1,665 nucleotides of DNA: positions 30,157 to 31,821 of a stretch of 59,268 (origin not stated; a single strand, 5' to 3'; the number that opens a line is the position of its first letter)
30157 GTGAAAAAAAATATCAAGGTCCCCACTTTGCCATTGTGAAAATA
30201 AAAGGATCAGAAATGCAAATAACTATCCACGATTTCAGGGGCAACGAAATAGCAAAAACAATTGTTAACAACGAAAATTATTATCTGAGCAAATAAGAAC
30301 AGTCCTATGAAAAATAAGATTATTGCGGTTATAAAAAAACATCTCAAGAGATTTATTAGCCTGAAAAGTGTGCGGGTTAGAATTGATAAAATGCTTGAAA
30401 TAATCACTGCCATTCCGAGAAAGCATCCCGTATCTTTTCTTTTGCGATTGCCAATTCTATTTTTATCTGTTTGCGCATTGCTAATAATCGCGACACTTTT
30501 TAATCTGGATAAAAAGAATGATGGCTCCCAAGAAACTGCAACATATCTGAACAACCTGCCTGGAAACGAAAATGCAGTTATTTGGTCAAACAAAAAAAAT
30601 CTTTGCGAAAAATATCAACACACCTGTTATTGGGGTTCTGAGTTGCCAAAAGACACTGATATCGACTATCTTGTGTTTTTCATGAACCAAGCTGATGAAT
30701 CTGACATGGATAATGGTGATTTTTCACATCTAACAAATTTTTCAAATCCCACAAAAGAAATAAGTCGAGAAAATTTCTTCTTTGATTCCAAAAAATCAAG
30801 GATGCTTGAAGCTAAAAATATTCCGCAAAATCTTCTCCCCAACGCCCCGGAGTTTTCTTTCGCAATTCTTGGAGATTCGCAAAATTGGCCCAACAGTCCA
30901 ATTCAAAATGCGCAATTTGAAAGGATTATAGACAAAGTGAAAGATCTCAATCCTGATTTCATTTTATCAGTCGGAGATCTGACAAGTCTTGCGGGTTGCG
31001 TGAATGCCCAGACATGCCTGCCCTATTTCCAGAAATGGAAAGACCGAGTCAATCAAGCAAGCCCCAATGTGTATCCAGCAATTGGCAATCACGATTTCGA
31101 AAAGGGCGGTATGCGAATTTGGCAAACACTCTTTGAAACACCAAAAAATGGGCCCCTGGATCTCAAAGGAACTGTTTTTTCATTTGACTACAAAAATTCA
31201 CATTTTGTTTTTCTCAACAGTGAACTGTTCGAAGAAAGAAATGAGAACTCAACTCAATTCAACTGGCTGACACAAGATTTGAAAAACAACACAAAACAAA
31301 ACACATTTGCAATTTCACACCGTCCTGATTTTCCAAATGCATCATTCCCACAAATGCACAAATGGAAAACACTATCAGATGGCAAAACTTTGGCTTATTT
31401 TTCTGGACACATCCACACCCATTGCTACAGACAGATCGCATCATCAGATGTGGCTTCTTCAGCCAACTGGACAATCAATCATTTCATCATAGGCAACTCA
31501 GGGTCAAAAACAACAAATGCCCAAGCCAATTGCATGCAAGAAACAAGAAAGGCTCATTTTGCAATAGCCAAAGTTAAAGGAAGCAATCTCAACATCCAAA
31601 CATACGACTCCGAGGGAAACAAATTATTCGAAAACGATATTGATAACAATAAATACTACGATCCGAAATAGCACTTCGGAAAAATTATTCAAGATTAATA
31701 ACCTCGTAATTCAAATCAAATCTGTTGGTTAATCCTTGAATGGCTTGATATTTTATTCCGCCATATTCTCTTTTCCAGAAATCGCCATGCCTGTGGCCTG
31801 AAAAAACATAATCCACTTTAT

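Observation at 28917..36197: A ~50-aa module is shared between the N-termini of two membrane-anchored metallophosphoesterases and the C-termini of the adjacent GT-C paralogs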

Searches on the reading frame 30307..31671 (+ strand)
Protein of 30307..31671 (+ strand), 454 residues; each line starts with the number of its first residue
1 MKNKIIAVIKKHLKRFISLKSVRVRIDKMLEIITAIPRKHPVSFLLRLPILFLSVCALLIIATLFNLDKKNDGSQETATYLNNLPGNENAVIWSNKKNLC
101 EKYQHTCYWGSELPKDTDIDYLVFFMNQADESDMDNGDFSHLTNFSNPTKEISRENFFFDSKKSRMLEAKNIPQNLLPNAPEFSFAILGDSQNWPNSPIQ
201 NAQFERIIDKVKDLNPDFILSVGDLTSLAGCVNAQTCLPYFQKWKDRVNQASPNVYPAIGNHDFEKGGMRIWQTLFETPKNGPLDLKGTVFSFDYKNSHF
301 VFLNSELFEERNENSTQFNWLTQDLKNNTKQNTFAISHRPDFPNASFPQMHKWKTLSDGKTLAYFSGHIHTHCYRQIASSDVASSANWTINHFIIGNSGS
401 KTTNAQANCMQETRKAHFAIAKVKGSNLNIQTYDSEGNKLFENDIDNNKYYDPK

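Call 3: search_protein_families(library=pfam, proteins=[window:30307-31671:+], max_evalue=0.01)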
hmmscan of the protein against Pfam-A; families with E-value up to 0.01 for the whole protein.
window:30307-31671:+ (454 aa): 1 family
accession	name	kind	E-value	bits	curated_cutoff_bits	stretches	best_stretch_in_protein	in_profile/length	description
PF00149.33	Metallophos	-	1.4e-12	48.9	21.5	1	184-371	2-190/191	Calcineurin-like phosphoesterase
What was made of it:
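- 30307..31671 (+): MPE2: single-TM, PAP-like metallophosphoesterase of 454 aa. It is the orthologue of P0002-P0007 in related Parcubacteria. Pfam Metallophos, E 1.4e-12 (call 3).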

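Call 9: find_homologous_proteins(query=window:30307-31671:+, max_evalue=0.001)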
Query window:30307-31671:+ (454 aa): 13 proteins with E <= 0.001 among 2993 candidates.
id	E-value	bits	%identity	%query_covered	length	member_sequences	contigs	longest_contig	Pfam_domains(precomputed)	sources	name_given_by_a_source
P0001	0.0e+0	1054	100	100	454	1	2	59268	PF00149.34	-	-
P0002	2.4e-139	483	48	100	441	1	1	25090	PF00149.34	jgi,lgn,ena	-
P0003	1.2e-135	471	50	84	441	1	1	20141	PF00149.34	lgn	-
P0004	2.7e-134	467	46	96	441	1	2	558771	PF00149.34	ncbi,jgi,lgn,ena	ncbi:MAG: metallophosphoesterase [Parcubacteria group bacterium]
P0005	3.6e-132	460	46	97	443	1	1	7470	PF00149.34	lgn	-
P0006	6.8e-131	455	45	100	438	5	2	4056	PF00149.34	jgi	jgi:hypothetical protein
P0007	1.1e-114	402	43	91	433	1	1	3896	PF00149.34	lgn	-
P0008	1.8e-36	144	35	57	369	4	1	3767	PF00149.34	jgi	jgi:3',5'-cyclic AMP phosphodiesterase CpdA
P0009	4.1e-31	127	33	59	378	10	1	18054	PF12850.13,PF00149.34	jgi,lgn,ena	-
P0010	4.3e-29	120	32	57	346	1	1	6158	PF00149.34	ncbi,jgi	ncbi:MAG: metallophosphoesterase [Parcubacteria group bacterium]|jgi:predicted phosphodiesterase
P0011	1.8e-27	114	32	57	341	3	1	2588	PF00149.34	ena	-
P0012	2.0e-10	58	30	44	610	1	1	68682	PF06452.17,PF00149.34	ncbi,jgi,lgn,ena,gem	ncbi:MAG: metallophosphoesterase [Phycisphaerae bacterium]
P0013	6.6e-7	47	29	44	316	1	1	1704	PF00149.34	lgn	-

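Call 15: find_encoding_contigs(protein=P0004, flank=10000, max_places=2)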
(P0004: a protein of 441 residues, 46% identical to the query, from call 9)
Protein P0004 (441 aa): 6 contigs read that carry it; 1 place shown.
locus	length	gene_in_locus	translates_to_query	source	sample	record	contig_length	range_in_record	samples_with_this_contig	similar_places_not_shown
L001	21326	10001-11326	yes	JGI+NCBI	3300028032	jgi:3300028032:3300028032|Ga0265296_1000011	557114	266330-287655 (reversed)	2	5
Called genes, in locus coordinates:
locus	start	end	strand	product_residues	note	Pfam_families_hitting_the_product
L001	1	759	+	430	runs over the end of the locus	PF01210:NAD_Gly3P_dh_N (faint), PF02826:2-Hacid_dh_C (faint), PF03446:NAD_binding_2, PF03721:UDPG_MGDP_dh_N, PF00984:UDPG_MGDP_dh, PF03720:UDPG_MGDP_dh_C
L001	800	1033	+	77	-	-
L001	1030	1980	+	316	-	PF00535:Glycos_transf_2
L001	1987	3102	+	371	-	PF13439:Glyco_transf_4 (faint), PF00534:Glycos_transf_1, PF13692:Glyco_trans_1_4, PF13524:Glyco_trans_1_2 (weak)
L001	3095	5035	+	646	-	PF07760:DUF1616, PF20176:DUF6541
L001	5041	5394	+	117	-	-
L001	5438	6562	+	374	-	PF00534:Glycos_transf_1, PF13692:Glyco_trans_1_4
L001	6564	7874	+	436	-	PF01139:RtcB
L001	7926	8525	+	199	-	PF02223:Thymidylate_kin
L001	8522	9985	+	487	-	PF01943:Polysacc_synt, PF13440:Polysacc_synt_3, PF03023:MurJ, PF01554:MatE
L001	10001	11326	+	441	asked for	PF00149:Metallophos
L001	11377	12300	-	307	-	PF03706:LPG_synthase_TM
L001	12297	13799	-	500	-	-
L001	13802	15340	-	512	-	-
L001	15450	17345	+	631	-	PF02366:PMT, PF13231:PMT_2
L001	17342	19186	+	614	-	PF02366:PMT (weak), PF13231:PMT_2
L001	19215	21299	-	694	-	PF13439:Glyco_transf_4, PF13579:Glyco_trans_4_4 (weak), PF20706:GT4-conflict, PF00534:Glycos_transf_1, PF13692:Glyco_trans_1_4, PF13524:Glyco_trans_1_2 (weak), PF03706:LPG_synthase_TM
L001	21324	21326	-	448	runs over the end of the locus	PF02558:ApbA (faint), PF03721:UDPG_MGDP_dh_N, PF03807:F420_oxidored (faint), PF00984:UDPG_MGDP_dh, PF03720:UDPG_MGDP_dh_C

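Call 16: find_encoding_contigs(protein=P0002, flank=10000, max_places=2)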
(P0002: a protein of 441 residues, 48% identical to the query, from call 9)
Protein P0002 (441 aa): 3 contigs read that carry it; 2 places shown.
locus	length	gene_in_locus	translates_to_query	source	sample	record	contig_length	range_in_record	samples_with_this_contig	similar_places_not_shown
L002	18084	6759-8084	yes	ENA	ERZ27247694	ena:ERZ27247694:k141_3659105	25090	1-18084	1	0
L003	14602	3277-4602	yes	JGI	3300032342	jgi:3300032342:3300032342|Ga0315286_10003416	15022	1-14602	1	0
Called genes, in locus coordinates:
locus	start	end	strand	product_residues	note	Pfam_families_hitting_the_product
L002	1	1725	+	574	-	?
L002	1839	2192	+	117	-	-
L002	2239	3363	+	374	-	PF00534:Glycos_transf_1, PF13692:Glyco_trans_1_4, PF13524:Glyco_trans_1_2 (weak)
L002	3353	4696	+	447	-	PF01139:RtcB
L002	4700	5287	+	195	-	PF02223:Thymidylate_kin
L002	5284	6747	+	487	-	PF01943:Polysacc_synt, PF13440:Polysacc_synt_3, PF03023:MurJ, PF01554:MatE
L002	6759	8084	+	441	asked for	PF00149:Metallophos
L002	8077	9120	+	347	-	PF00149:Metallophos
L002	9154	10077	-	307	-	PF03706:LPG_synthase_TM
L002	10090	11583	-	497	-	-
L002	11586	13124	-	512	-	-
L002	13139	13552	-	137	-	PF00149:Metallophos (weak)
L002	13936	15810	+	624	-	PF02366:PMT (weak), PF13231:PMT_2 (weak)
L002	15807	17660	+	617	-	PF02366:PMT, PF13231:PMT_2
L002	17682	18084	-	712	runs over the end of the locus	PF13439:Glyco_transf_4, PF13579:Glyco_trans_4_4 (weak), PF20706:GT4-conflict, PF00534:Glycos_transf_1, PF13692:Glyco_trans_1_4, PF13524:Glyco_trans_1_2 (weak), PF03706:LPG_synthase_TM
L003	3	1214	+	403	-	?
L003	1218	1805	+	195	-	PF02223:Thymidylate_kin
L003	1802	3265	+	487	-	PF01943:Polysacc_synt, PF13440:Polysacc_synt_3, PF03023:MurJ, PF01554:MatE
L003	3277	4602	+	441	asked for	PF00149:Metallophos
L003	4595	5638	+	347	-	PF00149:Metallophos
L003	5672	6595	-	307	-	PF03706:LPG_synthase_TM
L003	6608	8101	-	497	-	-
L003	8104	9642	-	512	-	-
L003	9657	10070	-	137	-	PF00149:Metallophos (weak)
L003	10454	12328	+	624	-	PF13231:PMT_2 (weak)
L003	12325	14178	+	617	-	PF02366:PMT, PF13231:PMT_2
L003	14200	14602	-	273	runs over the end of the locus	?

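Call 17: find_encoding_contigs(protein=P0003, flank=10000, max_places=2)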
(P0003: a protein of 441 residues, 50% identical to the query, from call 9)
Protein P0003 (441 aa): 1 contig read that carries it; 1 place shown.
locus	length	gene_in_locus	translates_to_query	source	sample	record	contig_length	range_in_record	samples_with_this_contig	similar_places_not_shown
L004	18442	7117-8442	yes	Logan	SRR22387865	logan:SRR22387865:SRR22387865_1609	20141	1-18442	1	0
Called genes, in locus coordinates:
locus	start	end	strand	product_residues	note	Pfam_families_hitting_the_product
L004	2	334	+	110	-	?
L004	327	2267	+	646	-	PF07760:DUF1616, PF20176:DUF6541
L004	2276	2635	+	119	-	-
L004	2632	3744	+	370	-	PF00534:Glycos_transf_1, PF13692:Glyco_trans_1_4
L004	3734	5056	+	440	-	PF01139:RtcB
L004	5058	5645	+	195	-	PF02223:Thymidylate_kin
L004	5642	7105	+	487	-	PF01943:Polysacc_synt, PF13440:Polysacc_synt_3, PF03023:MurJ, PF01554:MatE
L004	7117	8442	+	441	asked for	PF00149:Metallophos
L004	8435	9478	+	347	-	PF00149:Metallophos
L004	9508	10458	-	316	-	PF03706:LPG_synthase_TM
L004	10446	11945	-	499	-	-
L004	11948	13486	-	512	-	-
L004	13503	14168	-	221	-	PF00149:Metallophos, PF12850:Metallophos_2 (weak)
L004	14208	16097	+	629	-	PF02366:PMT (weak), PF13231:PMT_2 (weak)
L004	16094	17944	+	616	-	PF02366:PMT (weak), PF13231:PMT_2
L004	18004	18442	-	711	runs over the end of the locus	?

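Call 42: find_related_loci(query=A6, collection=genome_contigs, flank=8000)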
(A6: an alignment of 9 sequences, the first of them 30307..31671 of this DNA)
Query A6 (454 aa) in genome_contigs; peptide patterns used: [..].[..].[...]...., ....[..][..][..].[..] (x = any residue, [..] = any of these).
200 stretches matched a pattern; 79 encode a relative of the query (tblastn E <= 1e-3); 79 distinct loci.
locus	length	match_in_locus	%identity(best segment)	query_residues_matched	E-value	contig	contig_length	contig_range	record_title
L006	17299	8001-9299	46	19-452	7e-137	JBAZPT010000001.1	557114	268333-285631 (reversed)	MAG: Parcubacteria group bacterium isolate SO_2017_SWC_36 scaffold_11_c1_LP-4_2017, whole genome shotgun sequence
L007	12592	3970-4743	26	183-440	5e-18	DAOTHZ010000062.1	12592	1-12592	MAG TPA_asm: Syntrophomonas sp. isolate AMR_MDS_3038 NODE_5970_length_12592_cov_7.501476, whole genome shotgun sequence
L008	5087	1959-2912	26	181-442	3e-17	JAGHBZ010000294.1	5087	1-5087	MAG: Candidatus Sumerlaeota bacterium isolate AUK269 PB_MBMC_223_c_000000000237, whole genome shotgun sequence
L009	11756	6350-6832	30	183-352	8e-17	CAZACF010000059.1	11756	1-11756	MAG TPA_asm: uncultured Syntrophomonas sp. isolate SRP192927_co5_859 genome assembly, contig: NODE_8817_length_11756_cov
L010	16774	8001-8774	25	180-437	4e-16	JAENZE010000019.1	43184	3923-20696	MAG: Syntrophomonas sp. isolate BL5_bin.17 BL5_bin17_NODE_242_length_43184_cov_83.964548, whole genome shotgun sequence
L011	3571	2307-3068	26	204-437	9e-16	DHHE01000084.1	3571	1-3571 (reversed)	MAG TPA_asm: bacterium UBP2_UBA4780 isolate UBA4780 UBA4780_contig_51384, whole genome shotgun sequence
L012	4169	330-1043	26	185-440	2e-15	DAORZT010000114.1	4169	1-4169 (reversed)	MAG TPA_asm: Bacillota bacterium isolate AMR_MDS_1928 NODE_14315_length_4169_cov_8.031113, whole genome shotgun sequence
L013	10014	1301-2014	26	177-440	9e-15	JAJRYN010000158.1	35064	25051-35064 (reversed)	MAG: archaeon isolate Dive96_bin3.341 k141_5225071, whole genome shotgun sequence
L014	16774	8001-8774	25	201-438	1e-14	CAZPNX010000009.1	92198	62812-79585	MAG TPA_asm: uncultured bacterium isolate binchicken_co274_234 genome assembly, contig: NODE_603_length_92198_cov_13.067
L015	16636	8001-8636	26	126-343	2e-14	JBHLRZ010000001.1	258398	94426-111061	MAG: Candidatus Thorarchaeota archaeon isolate TM2M.152 TM2M.152@25, whole genome shotgun sequence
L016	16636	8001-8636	33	173-392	9e-14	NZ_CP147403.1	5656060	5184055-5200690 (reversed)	Metabacillus rhizosphaerae strain FJAT-53654 chromosome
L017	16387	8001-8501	28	178-343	5e-14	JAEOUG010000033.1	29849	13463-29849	MAG: Candidatus Thorarchaeota archaeon isolate FT1_004 k127_8339188, whole genome shotgun sequence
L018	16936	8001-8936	28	41-370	8e-14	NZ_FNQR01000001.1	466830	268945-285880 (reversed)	Thalassobacillus cyri strain CCM7597, whole genome shotgun sequence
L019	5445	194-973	25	180-440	7e-14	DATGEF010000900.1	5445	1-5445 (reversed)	MAG TPA_asm: Chloroflexia bacterium isolate SMAG_U9695 k141_1099051, whole genome shotgun sequence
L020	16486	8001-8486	31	183-343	1e-13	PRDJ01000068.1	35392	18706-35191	MAG: Candidatus Thorarchaeota archaeon isolate OWC5 Thor_OWC5_068, whole genome shotgun sequence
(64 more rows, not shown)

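Call 46: predict_structure(alignment_id=A5)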
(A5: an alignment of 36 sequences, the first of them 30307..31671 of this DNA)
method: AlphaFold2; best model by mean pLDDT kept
length: 454 residues; sequences in the alignment: 36
mean_pLDDT: 88.4   pTM: 0.79
mean pLDDT of the five models: 88.4, 86.5, 86.4, 86.0, 85.8
residues with pLDDT >= 90: 262; 70-90: 164; 50-70: 24; < 50: 4
segments of 3 or more residues with pLDDT < 50: 451-454
pLDDT, mean of each block of 10 residues (from residue 1): 77 71 78 78 82 88 77 91 90 95 94 80 89 87 88 73 88 83 96 93 97 98 81 85 96 96 84 90 94 96 94 96 95 94 73 95 95 95 91 95 91 97 94 98 81 41
secondary structure, 60 per line:
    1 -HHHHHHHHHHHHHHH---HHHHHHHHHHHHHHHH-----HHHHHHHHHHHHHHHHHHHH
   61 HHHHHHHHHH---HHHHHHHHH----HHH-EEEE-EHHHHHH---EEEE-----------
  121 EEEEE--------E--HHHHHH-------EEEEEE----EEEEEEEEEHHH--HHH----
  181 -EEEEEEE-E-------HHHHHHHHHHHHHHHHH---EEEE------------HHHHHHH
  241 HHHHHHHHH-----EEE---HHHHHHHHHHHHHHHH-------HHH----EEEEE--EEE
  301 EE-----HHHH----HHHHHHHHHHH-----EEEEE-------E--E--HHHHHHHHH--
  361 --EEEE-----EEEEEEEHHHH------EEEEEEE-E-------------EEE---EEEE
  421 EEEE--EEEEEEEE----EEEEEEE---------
elements in order: H2-16 H20-35 H41-70 H74-82 E91-94 H97-102 E106-109 E121-125 H137-142 E150-155 E160-168 E182-188 H198-214 E218-221 H234-249 E255-257 H261-276 E291-295 E298-302 H308-311 H316-326 E332-336 H350-358 E363-366 E372-378 H379-382 E389-395 E411-413 E417-424 E427-434 E439-445
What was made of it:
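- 30307..31671 (+): AF2 model pLDDT 88.4 (call 46).
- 30532..30678 (+): MPE2 copy of the module (residues 76-124, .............IDYLVF). It is the first half of the N-terminal alpha/beta domain (residues about 74-168, nt 30526-30810). AF2 secondary-structure elements are H74-82, E91-94, H97-102, E106-109, E121-125, H137-142, E150-155 and E160-168 (call 46).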

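Call 49: find_related_loci(query=A6, collection=metagenome_contigs, flank=6000)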
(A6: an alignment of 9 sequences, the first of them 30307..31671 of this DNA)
Query A6 (454 aa) in metagenome_contigs; peptide patterns used: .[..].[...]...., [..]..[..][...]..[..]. (x = any residue, [..] = any of these).
600 stretches matched a pattern (row limit reached: there are more); 224 encode a relative of the query (tblastn E <= 1e-3); the best 80 are kept; 80 distinct loci.
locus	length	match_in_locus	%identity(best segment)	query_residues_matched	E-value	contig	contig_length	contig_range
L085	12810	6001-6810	34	168-437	2e-41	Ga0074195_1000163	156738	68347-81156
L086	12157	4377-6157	33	176-440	2e-40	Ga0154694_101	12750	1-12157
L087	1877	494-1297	35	183-440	3e-39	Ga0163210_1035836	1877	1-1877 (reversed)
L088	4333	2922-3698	33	183-440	1e-38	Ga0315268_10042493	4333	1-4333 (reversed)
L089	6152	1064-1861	32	172-437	3e-38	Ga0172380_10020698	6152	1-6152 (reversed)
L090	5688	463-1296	32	169-442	3e-38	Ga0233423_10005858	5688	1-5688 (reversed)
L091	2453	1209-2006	34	183-442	2e-38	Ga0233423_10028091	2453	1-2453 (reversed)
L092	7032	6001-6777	32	183-440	3e-38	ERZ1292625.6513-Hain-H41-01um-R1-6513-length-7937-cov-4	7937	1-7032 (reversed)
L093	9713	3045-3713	37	177-400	5e-38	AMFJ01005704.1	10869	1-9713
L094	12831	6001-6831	32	178-437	9e-38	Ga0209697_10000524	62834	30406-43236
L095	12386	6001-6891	31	159-440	1e-37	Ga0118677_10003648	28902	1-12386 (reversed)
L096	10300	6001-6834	32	168-440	4e-37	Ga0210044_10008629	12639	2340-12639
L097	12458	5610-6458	32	166-438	4e-37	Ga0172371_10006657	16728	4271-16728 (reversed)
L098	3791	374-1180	35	183-440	4e-37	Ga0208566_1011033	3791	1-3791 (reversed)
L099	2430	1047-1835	33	179-440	5e-37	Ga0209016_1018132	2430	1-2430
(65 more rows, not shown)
